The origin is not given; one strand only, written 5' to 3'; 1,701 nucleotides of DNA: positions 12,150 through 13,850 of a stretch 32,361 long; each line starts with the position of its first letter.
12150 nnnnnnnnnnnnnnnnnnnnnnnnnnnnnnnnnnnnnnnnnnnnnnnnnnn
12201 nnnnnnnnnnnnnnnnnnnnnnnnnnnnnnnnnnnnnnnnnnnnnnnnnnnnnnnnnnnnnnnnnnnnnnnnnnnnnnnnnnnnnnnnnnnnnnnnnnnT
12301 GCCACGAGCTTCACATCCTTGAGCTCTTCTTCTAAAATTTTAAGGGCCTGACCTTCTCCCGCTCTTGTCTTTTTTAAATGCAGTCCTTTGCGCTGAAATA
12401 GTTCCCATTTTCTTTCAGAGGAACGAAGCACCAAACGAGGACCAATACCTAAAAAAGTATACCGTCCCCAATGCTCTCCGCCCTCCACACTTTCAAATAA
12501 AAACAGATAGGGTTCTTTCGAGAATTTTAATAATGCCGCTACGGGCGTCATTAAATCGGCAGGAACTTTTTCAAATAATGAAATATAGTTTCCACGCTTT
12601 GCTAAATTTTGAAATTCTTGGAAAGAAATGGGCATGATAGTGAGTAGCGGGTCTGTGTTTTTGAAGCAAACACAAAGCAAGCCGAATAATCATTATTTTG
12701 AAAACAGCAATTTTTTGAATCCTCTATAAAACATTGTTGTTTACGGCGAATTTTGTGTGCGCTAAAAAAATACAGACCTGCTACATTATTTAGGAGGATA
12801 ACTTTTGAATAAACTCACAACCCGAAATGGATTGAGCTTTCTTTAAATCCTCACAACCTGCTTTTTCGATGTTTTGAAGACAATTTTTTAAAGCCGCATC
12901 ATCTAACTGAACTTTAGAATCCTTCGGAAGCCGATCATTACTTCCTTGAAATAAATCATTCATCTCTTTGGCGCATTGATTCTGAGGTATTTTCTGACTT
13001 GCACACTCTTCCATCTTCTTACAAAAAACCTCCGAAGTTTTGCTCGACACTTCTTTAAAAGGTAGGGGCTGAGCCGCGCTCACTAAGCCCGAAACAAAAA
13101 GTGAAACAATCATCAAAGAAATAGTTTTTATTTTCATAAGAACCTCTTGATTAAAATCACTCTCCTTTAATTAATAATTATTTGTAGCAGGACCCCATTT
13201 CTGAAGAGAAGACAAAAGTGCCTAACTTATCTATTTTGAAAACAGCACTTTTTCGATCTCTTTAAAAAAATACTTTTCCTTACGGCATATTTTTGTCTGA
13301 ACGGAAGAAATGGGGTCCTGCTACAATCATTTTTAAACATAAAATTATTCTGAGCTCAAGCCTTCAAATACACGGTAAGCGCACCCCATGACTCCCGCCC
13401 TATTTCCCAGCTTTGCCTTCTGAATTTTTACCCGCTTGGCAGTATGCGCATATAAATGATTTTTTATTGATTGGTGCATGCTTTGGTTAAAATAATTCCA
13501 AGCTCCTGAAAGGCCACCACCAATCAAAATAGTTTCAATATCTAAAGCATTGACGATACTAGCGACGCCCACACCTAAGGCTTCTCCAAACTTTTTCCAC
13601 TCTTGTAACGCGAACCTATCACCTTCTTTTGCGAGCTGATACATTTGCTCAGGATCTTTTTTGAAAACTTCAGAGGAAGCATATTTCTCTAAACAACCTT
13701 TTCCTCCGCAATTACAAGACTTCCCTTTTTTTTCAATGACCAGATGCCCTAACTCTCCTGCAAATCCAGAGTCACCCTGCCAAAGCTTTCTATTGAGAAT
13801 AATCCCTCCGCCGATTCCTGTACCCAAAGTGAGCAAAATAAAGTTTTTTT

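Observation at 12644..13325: Two homologous ~142-nt hairpin elements with compensatory stem substitutions: candidate novel structured RNA or palindromic element family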

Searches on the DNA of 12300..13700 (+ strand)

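Call 18: search_rna_families(source=window, start=12300, end=13700, threshold=evalue, max_evalue=10)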
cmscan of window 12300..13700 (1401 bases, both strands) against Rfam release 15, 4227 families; matches with E-value up to 10: 19.
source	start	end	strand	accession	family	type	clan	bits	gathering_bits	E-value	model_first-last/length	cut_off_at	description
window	12636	12790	-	RF04205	MIR2606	Gene; miRNA;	-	30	139.7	0.047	1-165/165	no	MIR2606 microRNA precursor family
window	13167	13339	-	RF04174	MIR4208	Gene; miRNA;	-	26.6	140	0.19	1-191/191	no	MIR4208 microRNA precursor family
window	13172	13334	-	RF03926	MIR1435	Gene; miRNA;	-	25.3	94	0.45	1-186/186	no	MIR1435 microRNA precursor family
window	13172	13337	+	RF03926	MIR1435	Gene; miRNA;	-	24.4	94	0.68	1-186/186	no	MIR1435 microRNA precursor family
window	12646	12782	-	RF03670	MIR3932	Gene; miRNA;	-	23.6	150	0.099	1-123/123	no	MIR3932 microRNA precursor family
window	13162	13300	-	RF03005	lysM-TM7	Cis-reg;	-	21.3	61.5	0.42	1-138/138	no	lysM-TM7 RNA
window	12718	12803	+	RF02310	TtnuHACA2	Gene; snRNA; snoRNA; HACA-box;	-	21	100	2.3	1-121/121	no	Tetrahymena snoRNA TtnuHACA2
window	12640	12786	-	RF04127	MIR8007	Gene; miRNA;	-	19.4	195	0.66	1-226/226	no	MIR8007 microRNA precursor family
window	12563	12660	+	RF00477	snosnR66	Gene; snRNA; snoRNA; CD-box;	-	19.4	65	7.2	1-104/104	no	Small nucleolar RNA snR66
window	12589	12624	-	RF01609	ceN103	Gene; snRNA; snoRNA; CD-box;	-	19.1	55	9.3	1-109/109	no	Caenorhabditis snoRNA ceN103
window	13171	13336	-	RF04128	MIR8562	Gene; miRNA;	-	18.9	211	1.1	1-242/242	no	MIR8562 microRNA precursor family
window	13194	13271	-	RF03495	mir-968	Gene; miRNA;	-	18.3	88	3.7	1-79/79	no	mir-968 microRNA precursor family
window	12644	12785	+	RF04127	MIR8007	Gene; miRNA;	-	18.1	195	1.3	38-189/226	no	MIR8007 microRNA precursor family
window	13022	13175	-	RF01743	leu-phe_leader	Cis-reg; leader;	-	17.4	70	7.7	1-162/162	no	leu/phe leader RNA from Lactococcus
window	13199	13266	-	RF03378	mir-7398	Gene; miRNA;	-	17.3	44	3.4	1-60/60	no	mir-7398 microRNA precursor family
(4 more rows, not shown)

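Call 33: build_rna_model(alignment_id=A2)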
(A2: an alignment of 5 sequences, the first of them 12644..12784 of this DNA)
Model R1 built from alignment A2 (5 sequences, 143 columns); structure: RNAalifold consensus.
model positions 142; base pairs 45; branch points 1; effective number of sequences 1.03; information 0.589 bits per position. Calibrated on 0.2 Mb of random sequence (short: E-values are rough).
structure used (alignment columns):
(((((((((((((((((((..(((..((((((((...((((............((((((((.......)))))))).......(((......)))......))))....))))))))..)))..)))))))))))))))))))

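Call 34: search_with_rna_model(model_id=R1, sources=[window, L004, L007, L008, L009, L005, L006], max_evalue=10, filters=off)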
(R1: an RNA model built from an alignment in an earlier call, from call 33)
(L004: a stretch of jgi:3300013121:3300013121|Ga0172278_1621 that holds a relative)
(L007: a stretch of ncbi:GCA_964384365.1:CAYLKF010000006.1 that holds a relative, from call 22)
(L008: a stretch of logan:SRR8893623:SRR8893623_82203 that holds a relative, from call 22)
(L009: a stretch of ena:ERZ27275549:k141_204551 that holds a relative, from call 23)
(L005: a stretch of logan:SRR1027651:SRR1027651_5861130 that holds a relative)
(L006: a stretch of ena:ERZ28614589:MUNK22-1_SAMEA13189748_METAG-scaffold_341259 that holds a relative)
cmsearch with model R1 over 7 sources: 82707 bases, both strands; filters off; matches with E-value up to 10: 31.
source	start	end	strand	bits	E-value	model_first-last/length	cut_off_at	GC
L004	8375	8516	-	169.1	1.1e-37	1-142/142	no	0.37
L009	423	563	-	159.9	1.6e-35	1-142/142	no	0.36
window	12644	12784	+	159.7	1.8e-35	1-142/142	no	0.35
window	13184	13324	+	144.7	6.1e-32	1-142/142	no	0.38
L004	7835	7975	-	132.7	4.1e-29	1-142/142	no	0.41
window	12644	12784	-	66.4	1.6e-13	1-142/142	no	0.35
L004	8375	8516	+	65.7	2.4e-13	1-142/142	no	0.37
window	13184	13324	-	59.9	5.6e-12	1-142/142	no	0.38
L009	423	563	+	56.9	2.9e-11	1-142/142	no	0.36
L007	13414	13561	-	55.6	5.8e-11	1-142/142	no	0.42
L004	7835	7975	+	45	1.8e-08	1-142/142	no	0.41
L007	13414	13561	+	23.7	0.0019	1-142/142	no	0.42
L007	9868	9932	+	17.2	0.064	1-142/142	no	0.52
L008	2506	2570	+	17.2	0.064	1-142/142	no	0.52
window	22840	22915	-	15.5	0.16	1-142/142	no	0.41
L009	291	344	-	13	0.63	44-100/142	no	0.33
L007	7353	7445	+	12.9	0.66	1-142/142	no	0.48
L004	7021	7066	+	11.8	1.2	53-100/142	no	0.24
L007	7380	7417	-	10.2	2.8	1-142/142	no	0.45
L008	18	55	-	10.2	2.8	1-142/142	no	0.45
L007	9352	9461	+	10.2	2.8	1-142/142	no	0.44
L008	1990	2099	+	10.2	2.8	1-142/142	no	0.44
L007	9852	9948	-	9.5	4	11-132/142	no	0.51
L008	2490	2586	-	9.5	4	11-132/142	no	0.51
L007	12314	12386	+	8.9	5.7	1-142/142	no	0.38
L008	4952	5024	+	8.9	5.7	1-142/142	no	0.38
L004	7008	7087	-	8.7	6.5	1-142/142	no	0.38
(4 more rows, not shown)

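Call 38: search_with_rna_model(model_id=R1, sources=[L066, L067, L068], max_evalue=10, filters=off)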
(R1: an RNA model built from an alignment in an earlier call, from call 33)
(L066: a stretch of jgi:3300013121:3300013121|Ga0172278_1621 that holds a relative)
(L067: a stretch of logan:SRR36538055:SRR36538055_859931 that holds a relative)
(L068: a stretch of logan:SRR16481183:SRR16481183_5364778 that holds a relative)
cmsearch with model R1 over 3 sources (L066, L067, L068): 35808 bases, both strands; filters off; matches with E-value up to 10: 22.
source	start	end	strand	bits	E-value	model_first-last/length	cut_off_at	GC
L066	4636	4713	-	18.5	0.014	1-142/142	no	0.31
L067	4636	4713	-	18.5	0.014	1-142/142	no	0.31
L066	19216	19291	+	15.5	0.068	1-142/142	no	0.41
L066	4630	4719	+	14.5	0.12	1-142/142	no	0.3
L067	4630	4719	+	14.5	0.12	1-142/142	no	0.3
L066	19860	19887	+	13.8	0.17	1-142/142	no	0.43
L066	17824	17898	+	10.2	1.2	1-142/142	no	0.37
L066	17827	17895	-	10.2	1.2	1-142/142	no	0.38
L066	19860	19887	-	9.4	1.9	1-142/142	no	0.43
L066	16566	16649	-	9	2.3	1-142/142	no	0.46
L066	12799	12825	-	8.8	2.6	1-142/142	no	0.44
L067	12799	12825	-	8.8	2.6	1-142/142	no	0.44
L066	17099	17193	-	8.3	3.4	22-121/142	no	0.31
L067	11413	11559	+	7.4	5.6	1-142/142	no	0.44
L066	11413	11559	+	7.2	6.1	1-142/142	no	0.46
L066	5795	5835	-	6.8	7.7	54-94/142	no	0.29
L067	5795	5835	-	6.8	7.7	54-94/142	no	0.29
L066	11002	11052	-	6.7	8.2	1-142/142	no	0.65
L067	11002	11052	-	6.7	8.2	1-142/142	no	0.65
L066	14498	14569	+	6.6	8.6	34-109/142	no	0.33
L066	13664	13686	+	6.3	9.9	1-142/142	no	0.48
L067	13664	13686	+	6.3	9.9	1-142/142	no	0.48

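Call 46: search_with_rna_model(model_id=R1, sources=[L069, L070, L071], max_evalue=1, filters=off)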
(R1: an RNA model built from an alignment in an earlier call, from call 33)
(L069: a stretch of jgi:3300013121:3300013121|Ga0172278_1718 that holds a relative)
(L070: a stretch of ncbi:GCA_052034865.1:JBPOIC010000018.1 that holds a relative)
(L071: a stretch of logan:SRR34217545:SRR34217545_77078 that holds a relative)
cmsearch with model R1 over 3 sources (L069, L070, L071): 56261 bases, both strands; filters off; matches with E-value up to 1: 7.
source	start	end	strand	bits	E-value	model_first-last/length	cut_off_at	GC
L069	58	175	-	15.4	0.11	1-142/142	no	0.46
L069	7005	7099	+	13.1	0.39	1-142/142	no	0.43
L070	13736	13820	+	12.9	0.44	1-142/142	no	0.38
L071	6595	6679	+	12.9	0.44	1-142/142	no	0.38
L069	9504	9599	+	12.7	0.49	11-132/142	no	0.5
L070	15877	15915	+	11.7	0.84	1-142/142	no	0.51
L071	8736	8774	+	11.7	0.84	1-142/142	no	0.51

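Call 62: search_with_rna_model(model_id=R1, sources=[L072, L073, L074], max_evalue=1)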
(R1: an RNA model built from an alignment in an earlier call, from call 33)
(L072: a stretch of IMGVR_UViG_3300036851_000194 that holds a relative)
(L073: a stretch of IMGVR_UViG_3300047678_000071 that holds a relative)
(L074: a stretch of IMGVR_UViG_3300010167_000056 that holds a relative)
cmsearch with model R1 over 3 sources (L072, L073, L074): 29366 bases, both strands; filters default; matches with E-value up to 1: 0.
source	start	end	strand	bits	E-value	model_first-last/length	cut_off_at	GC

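Call 65: search_dna_similar(query=window:12644-12784:+, collection=plasmids, mode=distant, max_evalue=1, max_rows=10)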
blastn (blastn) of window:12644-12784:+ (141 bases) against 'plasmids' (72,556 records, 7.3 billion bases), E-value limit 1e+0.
Records with a match: 1; places in all: 1; records where one place covers at least 80% of the query: 0.
Best place of each record, by identity: 80-90% 1.
By first word of the organism name: Treponema 1.
By predicted mobility (MOB-suite, as given by PLSDB): non-mobilizable 1.
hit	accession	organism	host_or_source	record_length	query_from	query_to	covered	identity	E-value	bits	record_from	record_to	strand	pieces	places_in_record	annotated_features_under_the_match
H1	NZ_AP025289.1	Treponema saccharophilum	-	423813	25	63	28%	83.3%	1e-1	44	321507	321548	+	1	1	hypothetical protein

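Call 66: search_dna_similar(query=L007:13414-13561:-, collection=plasmids, mode=distant, max_evalue=1, max_rows=10)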
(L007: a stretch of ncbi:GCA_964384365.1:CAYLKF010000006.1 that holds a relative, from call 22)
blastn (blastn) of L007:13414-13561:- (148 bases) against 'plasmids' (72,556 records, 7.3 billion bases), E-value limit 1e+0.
No match.

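Call 70: search_with_rna_model(model_id=R1, sources=[window, L004, L009, L007], max_evalue=1e-9, make_alignment=true, show_alignments=0)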
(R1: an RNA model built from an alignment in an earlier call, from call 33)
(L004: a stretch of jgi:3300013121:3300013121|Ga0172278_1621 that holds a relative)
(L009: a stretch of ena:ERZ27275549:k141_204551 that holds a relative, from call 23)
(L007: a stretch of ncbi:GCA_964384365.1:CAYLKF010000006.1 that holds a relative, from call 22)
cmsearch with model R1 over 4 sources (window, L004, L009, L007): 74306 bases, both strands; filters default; matches with E-value up to 1e-9: 10.
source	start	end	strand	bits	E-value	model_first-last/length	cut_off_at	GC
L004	8375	8516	-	169.1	9.6e-38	1-142/142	no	0.37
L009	423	563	-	159.9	1.4e-35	1-142/142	no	0.36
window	12644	12784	+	159.7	1.6e-35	1-142/142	no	0.35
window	13184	13324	+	144.7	5.4e-32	1-142/142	no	0.38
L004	7835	7975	-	132.7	3.6e-29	1-142/142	no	0.41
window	12644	12784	-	66.4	1.5e-13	1-142/142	no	0.35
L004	8375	8516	+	65.7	2.2e-13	1-142/142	no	0.37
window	13184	13324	-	59.9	5e-12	1-142/142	no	0.38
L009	423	563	+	56.9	2.6e-11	1-142/142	no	0.36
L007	13414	13561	-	55.6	5.1e-11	1-142/142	no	0.42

Alignment A5: 10 matches aligned to the model, 170 columns, each read 5' to 3' on its own strand. Consensus structure (alignment columns), stored with it:
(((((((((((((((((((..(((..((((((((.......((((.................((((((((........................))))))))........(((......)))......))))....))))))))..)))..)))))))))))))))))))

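Call 80: search_with_rna_model(model_id=R1, sources=[L077, L080, L081], max_evalue=1, filters=off)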
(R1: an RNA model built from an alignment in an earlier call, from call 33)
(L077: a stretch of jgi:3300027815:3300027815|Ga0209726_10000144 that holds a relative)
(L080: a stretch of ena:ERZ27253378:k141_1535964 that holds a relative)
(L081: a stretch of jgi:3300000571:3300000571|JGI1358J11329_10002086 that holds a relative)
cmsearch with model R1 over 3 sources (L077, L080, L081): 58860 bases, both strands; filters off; matches with E-value up to 1: 14.
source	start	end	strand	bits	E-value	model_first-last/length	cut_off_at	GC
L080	2952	3066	+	29.3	6.3e-05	1-142/142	no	0.32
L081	448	562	+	29.3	6.3e-05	1-142/142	no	0.32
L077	19716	19813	-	21.4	0.0047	1-142/142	no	0.61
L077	9885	9994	+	21.1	0.0054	1-142/142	no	0.55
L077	19221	19248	+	19.4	0.014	1-142/142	no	0.64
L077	19221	19248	-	19.4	0.014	1-142/142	no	0.64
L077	9885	9994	-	16.1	0.082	1-142/142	no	0.55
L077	15887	15938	+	15.1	0.14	1-142/142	no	0.56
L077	13962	14013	-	15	0.15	1-142/142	no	0.54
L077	13954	14021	+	14.1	0.24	1-142/142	no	0.5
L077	7123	7220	+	14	0.26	1-142/142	no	0.55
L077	15881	15944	-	12.9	0.45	1-142/142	no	0.55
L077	15308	15433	-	11.8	0.85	1-142/142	no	0.46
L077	19716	19813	+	11.8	0.86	1-142/142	no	0.61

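Call 89: search_with_rna_model(model_id=R1, source=L083, start=1, end=7200, max_evalue=1, filters=off)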
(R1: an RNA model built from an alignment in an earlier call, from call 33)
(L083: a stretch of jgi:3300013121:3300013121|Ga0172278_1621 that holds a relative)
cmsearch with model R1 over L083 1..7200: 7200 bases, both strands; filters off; matches with E-value up to 1: 3.
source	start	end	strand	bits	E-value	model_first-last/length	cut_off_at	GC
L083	893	1014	-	10.4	0.22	1-142/142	no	0.32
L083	432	541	+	8.2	0.71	10-133/142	no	0.28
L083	1918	2026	+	7.8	0.89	12-131/142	no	0.28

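Call 91: search_rna_families(source=L007, start=13300, end=13700, threshold=evalue, max_evalue=1)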
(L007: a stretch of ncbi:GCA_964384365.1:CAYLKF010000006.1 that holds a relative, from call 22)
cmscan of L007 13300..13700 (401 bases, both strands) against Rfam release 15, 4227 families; matches with E-value up to 1: 1.
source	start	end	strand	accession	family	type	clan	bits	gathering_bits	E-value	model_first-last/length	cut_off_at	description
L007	13405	13566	-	RF03926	MIR1435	Gene; miRNA;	-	21.8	94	0.69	1-186/186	no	MIR1435 microRNA precursor family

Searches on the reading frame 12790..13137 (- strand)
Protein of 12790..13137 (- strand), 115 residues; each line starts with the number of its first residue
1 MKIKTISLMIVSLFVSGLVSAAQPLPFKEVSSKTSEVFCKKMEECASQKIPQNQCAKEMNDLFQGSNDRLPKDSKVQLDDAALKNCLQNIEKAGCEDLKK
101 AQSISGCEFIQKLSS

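Call 16: search_protein_families(library=pfam, proteins=[window:12790-13137:-])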
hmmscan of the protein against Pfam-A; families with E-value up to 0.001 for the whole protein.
window:12790-13137:- (115 aa): 0 families

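Call 17: find_encoding_contigs(protein=window:12790-13137:-, flank=10000, max_places=10)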
Protein window:12790-13137:- (115 aa): no gene with exactly this product is on record in the collection.

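Call 20: find_homologous_proteins(query=window:12790-13137:-)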
Query window:12790-13137:- (115 aa): 2 proteins with E <= 0.001 among 3 candidates.
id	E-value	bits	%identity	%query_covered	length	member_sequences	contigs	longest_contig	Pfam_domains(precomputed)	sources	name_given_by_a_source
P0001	4.7e-61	221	92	100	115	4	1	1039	-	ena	-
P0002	2.5e-46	174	77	97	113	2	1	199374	-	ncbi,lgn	-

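Call 22: find_encoding_contigs(protein=P0002, flank=10000, max_places=10)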
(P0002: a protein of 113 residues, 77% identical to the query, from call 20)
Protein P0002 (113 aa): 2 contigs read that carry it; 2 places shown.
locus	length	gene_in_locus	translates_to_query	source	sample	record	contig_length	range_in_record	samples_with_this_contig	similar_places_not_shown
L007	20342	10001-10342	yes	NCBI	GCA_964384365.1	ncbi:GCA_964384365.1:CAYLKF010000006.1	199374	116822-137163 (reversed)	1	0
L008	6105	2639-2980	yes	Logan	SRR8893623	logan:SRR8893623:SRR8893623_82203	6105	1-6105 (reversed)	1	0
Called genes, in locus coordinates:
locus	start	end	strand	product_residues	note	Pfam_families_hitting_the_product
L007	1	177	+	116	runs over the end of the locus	PF01050:MannoseP_isomer, PF07883:Cupin_2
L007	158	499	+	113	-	-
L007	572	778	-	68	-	PF00313:CSD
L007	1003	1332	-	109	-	PF04977:DivIC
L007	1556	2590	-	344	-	PF05496:RuvB_N, PF00004:AAA, PF07728:AAA_5 (weak), PF17864:AAA_lid_4, PF05491:WHD_RuvB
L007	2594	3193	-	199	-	PF01330:RuvA_N, PF00633:HHH (faint), PF21176:RecR_HhH (faint), PF14520:HHH_5, PF07499:RuvA_C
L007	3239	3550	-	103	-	PF02075:RuvC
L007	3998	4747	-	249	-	PF20772:TACO1_YebC_N, PF01709:Transcrip_reg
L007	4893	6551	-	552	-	PF06271:RDD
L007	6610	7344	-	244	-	PF03009:GDPD, PF13653:GDPD_2 (faint)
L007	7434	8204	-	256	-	PF20260:PUA_4, PF04452:Methyltrans_RNA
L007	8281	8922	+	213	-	PF04893:Yip1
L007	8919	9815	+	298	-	PF00480:ROK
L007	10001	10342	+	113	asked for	-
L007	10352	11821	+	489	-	PF04715:, PF00425:Chorismate_bind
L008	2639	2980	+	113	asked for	-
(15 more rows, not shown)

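Call 23: find_encoding_contigs(protein=P0001, flank=10000, max_places=10)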
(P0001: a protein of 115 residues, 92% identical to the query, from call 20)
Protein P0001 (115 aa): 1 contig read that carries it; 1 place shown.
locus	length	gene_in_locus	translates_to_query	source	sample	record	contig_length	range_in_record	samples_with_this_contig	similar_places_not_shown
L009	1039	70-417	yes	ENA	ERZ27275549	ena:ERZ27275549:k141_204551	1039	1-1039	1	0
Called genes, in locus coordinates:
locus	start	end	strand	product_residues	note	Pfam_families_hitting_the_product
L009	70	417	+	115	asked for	-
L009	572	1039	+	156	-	?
